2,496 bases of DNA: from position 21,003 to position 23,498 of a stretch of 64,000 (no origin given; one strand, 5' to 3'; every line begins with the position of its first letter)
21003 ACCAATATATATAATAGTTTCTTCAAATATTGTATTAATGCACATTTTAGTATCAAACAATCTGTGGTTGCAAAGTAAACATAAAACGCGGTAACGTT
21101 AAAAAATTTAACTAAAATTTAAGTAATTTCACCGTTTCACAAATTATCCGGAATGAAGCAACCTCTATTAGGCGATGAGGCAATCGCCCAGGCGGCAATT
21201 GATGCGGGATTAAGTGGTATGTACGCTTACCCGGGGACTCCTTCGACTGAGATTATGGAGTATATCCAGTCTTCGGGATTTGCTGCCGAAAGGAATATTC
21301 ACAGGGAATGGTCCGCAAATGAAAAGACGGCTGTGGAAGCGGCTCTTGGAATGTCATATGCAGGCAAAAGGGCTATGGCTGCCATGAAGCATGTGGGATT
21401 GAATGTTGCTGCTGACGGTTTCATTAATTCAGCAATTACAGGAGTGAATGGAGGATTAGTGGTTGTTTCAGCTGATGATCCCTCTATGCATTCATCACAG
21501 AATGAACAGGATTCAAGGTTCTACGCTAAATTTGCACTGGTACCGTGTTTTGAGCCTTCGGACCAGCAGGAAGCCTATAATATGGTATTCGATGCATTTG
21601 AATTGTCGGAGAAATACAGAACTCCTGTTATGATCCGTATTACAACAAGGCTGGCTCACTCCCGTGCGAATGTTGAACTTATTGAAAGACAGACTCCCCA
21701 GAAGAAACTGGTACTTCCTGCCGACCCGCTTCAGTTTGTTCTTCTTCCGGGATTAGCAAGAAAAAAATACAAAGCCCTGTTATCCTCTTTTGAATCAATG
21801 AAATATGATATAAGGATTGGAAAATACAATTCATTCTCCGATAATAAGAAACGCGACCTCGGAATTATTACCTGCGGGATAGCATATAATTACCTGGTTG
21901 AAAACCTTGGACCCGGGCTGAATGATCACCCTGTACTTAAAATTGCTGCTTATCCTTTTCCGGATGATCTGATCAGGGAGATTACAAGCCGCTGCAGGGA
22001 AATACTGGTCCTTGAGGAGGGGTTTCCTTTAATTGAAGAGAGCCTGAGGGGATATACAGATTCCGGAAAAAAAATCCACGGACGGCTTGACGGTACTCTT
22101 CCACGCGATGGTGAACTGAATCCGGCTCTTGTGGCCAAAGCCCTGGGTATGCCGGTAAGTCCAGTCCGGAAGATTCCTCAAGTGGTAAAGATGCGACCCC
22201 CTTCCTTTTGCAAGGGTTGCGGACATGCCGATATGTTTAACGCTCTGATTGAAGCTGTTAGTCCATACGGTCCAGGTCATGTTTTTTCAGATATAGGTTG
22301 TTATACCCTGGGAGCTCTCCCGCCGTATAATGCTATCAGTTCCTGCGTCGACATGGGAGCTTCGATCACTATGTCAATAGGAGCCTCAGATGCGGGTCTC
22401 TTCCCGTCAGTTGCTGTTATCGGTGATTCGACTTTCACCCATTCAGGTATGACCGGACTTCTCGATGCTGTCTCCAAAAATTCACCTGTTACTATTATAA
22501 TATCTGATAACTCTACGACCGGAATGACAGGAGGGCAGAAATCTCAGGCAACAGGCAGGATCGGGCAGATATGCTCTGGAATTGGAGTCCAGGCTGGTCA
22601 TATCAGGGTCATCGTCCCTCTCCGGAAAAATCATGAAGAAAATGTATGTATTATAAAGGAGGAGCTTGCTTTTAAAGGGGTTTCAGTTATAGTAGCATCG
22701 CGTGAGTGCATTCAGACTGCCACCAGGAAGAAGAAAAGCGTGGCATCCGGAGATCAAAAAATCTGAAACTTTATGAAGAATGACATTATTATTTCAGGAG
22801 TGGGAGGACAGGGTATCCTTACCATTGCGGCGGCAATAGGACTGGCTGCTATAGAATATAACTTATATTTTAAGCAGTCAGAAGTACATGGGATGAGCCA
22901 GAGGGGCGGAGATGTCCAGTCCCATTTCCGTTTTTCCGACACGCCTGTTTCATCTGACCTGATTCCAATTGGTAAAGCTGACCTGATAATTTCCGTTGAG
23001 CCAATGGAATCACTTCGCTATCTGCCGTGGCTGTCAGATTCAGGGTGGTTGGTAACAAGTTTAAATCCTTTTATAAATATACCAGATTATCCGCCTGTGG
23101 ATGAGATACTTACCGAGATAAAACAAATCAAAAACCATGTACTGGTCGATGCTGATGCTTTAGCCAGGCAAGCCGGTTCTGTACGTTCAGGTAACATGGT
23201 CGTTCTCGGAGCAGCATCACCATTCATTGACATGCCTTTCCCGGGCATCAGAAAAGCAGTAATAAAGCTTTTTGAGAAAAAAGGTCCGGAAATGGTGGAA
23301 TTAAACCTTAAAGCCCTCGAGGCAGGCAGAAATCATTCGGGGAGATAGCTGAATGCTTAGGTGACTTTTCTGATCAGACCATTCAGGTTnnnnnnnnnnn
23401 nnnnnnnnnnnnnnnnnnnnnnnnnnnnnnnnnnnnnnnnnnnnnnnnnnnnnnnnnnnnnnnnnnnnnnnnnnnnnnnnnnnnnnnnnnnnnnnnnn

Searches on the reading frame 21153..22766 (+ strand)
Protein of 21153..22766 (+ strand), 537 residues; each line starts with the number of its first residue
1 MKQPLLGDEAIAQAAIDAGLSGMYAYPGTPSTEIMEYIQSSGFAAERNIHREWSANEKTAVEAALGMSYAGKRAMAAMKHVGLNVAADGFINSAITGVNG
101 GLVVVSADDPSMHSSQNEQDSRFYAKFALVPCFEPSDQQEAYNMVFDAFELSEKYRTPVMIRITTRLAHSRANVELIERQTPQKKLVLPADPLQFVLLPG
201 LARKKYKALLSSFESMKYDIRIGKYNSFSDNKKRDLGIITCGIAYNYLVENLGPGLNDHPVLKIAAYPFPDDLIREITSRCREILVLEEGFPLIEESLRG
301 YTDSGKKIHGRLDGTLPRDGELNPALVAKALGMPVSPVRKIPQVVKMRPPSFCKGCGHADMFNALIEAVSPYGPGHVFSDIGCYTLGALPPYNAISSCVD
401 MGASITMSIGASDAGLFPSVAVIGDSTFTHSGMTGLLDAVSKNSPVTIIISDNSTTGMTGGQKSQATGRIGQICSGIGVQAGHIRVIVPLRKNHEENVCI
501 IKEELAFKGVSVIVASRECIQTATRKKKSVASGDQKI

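Call 12: search_protein_families(library=pfam, proteins=[window:21153-22766:+])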
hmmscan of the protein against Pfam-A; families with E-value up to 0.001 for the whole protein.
window:21153-22766:+ (537 aa): 3 families
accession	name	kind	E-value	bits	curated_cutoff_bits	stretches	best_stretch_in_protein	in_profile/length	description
PF01855.24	POR_N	-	8.6e-17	62.1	27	1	14-188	2-178/231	Pyruvate flavodoxin/ferredoxin oxidoreductase, thiamine diP-bdg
PF02775.26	TPP_enzyme_C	-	5.3e-14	52.7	21.9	1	380-467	1-96/151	Thiamine pyrophosphate enzyme, C-terminal TPP binding domain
PF02776.23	TPP_enzyme_N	-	0.00074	19.7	26.8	0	7-96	3-89/119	Thiamine pyrophosphate enzyme, N-terminal TPP binding domain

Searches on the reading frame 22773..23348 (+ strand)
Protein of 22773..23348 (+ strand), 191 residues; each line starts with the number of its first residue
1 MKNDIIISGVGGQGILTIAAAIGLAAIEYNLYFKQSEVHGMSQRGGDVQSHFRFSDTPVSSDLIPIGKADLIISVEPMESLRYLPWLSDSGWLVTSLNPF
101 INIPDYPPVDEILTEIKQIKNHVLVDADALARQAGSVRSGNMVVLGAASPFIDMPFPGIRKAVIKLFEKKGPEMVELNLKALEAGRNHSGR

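Call 13: search_protein_families(library=pfam, proteins=[window:22773-23348:+])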
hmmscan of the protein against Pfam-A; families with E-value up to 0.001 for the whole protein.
window:22773-23348:+ (191 aa): 1 family
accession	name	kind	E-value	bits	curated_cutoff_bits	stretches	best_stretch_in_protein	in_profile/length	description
PF01558.24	POR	-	2.2e-29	103.3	27.4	1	11-186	1-172/173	Pyruvate ferredoxin/flavodoxin oxidoreductase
